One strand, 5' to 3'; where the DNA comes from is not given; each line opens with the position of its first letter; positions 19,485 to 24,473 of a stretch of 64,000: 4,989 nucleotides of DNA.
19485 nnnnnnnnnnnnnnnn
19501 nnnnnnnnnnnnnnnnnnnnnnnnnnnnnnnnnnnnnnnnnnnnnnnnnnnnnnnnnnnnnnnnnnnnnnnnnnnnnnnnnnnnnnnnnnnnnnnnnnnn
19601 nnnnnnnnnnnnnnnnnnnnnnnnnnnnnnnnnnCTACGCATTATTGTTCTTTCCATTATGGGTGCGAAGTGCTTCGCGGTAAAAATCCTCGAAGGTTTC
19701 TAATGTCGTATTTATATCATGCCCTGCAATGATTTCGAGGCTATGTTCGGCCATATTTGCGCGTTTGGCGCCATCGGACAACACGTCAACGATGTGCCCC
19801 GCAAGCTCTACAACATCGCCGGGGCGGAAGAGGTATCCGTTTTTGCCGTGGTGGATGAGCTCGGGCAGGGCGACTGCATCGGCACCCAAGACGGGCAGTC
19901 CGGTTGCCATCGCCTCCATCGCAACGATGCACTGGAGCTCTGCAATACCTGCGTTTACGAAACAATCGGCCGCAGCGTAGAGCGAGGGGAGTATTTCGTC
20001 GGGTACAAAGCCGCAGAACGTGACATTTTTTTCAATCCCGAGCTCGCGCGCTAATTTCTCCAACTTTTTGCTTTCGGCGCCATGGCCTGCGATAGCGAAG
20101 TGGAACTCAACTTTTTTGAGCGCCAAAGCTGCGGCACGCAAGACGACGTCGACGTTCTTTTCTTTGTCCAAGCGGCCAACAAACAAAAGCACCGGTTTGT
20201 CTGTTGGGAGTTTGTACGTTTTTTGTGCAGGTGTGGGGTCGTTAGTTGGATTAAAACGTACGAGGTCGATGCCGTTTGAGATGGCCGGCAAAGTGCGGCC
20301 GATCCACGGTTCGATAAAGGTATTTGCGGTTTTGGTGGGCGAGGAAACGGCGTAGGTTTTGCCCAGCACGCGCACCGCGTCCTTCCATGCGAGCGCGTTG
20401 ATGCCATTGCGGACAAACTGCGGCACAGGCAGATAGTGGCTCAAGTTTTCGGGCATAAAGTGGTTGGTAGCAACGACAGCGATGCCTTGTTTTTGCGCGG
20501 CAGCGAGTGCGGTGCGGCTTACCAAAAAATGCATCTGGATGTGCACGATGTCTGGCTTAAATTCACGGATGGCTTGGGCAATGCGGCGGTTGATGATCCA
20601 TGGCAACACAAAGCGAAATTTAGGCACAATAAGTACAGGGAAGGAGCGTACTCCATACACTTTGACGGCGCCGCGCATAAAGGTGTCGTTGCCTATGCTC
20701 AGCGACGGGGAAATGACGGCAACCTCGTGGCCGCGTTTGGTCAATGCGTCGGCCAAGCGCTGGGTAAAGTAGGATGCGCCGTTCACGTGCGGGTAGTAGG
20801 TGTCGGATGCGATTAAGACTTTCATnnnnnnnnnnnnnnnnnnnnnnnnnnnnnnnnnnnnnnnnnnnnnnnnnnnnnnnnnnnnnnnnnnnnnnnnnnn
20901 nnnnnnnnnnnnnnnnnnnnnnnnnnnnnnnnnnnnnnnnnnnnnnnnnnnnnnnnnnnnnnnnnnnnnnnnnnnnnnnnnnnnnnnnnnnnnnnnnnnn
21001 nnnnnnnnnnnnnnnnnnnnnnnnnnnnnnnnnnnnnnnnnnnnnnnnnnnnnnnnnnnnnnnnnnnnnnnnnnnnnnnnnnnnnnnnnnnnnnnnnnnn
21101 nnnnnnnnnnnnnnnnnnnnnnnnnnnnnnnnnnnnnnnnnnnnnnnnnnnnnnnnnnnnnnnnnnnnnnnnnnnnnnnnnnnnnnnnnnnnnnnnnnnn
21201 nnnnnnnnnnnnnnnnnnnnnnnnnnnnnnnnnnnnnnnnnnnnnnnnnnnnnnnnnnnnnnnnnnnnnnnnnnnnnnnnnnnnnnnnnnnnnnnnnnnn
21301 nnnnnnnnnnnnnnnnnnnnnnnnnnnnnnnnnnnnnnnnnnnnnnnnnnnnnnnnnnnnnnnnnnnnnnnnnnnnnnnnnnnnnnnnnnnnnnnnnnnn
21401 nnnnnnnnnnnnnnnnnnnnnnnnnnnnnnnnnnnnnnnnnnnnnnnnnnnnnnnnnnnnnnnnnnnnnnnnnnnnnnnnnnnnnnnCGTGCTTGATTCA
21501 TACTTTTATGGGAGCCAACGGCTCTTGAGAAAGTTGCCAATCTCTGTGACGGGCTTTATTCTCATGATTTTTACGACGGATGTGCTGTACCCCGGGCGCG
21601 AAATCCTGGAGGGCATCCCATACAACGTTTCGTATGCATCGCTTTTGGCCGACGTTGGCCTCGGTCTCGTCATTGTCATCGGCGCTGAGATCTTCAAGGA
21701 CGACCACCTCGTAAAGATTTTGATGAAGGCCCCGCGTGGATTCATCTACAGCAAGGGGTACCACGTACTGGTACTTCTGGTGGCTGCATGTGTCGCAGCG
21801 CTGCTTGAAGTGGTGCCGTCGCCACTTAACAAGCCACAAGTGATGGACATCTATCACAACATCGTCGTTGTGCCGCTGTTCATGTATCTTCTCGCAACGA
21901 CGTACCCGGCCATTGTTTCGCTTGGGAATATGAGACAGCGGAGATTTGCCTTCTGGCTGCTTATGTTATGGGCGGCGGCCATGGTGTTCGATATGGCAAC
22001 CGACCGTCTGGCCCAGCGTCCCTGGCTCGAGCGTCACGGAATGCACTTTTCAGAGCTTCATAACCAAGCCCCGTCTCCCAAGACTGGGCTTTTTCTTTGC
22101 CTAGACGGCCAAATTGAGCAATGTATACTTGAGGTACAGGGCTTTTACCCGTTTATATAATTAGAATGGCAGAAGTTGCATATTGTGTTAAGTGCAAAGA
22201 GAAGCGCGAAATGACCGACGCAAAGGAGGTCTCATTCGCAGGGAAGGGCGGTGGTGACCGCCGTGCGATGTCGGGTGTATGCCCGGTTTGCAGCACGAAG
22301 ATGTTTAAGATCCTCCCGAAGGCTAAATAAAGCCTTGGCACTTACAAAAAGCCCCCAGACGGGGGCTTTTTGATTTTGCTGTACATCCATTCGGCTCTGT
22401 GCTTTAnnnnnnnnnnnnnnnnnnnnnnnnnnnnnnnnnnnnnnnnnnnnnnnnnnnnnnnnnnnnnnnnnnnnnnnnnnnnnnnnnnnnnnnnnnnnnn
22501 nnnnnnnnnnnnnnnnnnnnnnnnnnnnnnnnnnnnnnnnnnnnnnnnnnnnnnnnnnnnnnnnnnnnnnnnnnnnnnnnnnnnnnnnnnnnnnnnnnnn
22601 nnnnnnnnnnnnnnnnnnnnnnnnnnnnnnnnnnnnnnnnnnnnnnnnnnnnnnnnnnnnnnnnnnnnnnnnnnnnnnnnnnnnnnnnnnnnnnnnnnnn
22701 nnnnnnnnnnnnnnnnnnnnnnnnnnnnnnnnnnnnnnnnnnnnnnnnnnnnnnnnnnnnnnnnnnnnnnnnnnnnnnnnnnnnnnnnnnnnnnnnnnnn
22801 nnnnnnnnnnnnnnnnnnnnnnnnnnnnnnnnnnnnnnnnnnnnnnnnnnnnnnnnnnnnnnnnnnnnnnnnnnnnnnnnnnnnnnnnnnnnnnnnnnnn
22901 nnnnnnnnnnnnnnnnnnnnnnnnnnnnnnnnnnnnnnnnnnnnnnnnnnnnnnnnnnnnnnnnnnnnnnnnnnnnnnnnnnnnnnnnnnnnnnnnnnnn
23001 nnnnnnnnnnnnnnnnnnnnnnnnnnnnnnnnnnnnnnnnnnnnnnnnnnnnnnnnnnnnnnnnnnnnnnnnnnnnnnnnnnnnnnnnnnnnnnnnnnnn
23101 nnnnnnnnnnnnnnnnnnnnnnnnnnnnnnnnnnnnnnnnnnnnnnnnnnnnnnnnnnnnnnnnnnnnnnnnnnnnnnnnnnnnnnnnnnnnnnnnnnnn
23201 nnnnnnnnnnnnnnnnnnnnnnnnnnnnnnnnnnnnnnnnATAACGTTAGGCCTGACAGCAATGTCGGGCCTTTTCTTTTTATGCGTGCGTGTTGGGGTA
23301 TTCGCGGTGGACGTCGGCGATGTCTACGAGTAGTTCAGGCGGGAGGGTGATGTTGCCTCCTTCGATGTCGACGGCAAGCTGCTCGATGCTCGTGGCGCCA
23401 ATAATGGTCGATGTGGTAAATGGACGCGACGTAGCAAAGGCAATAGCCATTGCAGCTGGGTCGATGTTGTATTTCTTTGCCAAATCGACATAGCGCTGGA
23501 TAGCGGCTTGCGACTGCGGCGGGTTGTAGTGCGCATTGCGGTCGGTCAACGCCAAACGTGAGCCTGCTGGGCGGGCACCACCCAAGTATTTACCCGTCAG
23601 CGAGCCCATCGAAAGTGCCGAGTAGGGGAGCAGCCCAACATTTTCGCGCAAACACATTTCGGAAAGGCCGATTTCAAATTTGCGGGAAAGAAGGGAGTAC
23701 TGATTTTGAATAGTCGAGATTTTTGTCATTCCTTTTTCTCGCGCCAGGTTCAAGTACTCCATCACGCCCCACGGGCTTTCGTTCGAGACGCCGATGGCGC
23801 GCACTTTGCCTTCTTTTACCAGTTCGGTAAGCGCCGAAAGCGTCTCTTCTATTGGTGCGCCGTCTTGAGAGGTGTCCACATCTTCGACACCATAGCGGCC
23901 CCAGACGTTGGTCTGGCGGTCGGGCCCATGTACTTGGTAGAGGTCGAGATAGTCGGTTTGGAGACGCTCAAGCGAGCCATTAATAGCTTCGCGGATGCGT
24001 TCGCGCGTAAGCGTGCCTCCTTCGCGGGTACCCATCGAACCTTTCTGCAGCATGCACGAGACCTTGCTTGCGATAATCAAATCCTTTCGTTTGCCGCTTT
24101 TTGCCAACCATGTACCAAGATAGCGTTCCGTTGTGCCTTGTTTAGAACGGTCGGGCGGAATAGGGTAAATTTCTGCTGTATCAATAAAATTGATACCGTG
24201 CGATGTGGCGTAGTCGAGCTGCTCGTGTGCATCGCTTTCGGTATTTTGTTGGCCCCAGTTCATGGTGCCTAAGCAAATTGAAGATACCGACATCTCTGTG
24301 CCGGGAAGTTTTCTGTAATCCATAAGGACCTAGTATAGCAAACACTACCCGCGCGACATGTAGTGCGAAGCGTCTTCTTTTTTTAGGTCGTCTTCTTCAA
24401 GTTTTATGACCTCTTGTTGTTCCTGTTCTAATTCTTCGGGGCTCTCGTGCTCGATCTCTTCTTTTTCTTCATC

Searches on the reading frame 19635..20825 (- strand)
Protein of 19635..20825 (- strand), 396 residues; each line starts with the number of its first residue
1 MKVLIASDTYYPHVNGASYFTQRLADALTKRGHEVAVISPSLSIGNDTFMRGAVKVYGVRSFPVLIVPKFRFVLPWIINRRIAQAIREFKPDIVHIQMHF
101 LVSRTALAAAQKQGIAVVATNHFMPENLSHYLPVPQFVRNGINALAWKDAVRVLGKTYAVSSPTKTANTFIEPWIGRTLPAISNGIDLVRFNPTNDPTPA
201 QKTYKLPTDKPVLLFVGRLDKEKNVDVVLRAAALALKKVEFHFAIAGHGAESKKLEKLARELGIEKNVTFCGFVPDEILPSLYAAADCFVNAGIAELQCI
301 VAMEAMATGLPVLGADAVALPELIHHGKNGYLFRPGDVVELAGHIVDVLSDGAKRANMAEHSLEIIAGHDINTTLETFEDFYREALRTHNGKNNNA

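Call 71: search_protein_families(library=pfam, proteins=[window:19635-20825:-], max_evalue=0.001)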
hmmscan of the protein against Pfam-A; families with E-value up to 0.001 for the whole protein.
window:19635-20825:- (396 aa): 7 families
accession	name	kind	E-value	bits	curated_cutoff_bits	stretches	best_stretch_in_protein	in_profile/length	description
PF00534.26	Glycos_transf_1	-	4e-41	140.9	26.4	1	202-361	7-168/172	Glycosyl transferases group 1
PF13692.12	Glyco_trans_1_4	-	2.5e-36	125.5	27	1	210-351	1-142/142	Glycosyl transferases group 1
PF13439.12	Glyco_transf_4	-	3e-21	76.6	28.5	1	14-189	1-169/170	Glycosyltransferase Family 4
PF13579.12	Glyco_trans_4_4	-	1.2e-13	52.1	29.7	1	16-131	2-105/158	Glycosyl transferase 4-like domain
PF13477.12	Glyco_trans_4_2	-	4.9e-08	33.7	23.4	1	14-122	6-107/139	Glycosyl transferase 4-like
PF20706.3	GT4-conflict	-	6e-08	32.5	26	1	186-324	172-320/385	Family 4 Glycosyltransferase in conflict systems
PF13524.12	Glyco_trans_1_2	-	5.1e-06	26.9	25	1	236-379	9-143/144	Glycosyl transferase-like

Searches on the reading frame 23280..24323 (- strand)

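Call 72: search_protein_families(library=pfam, proteins=[window:23280-24323:-], max_evalue=0.001)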
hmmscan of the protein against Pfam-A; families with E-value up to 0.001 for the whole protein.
window:23280-24323:- (347 aa): 1 family
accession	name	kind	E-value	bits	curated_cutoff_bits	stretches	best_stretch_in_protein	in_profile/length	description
PF00248.27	Aldo_ket_red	-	4.4e-72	243.1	24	1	16-330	2-281/291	Aldo/keto reductase family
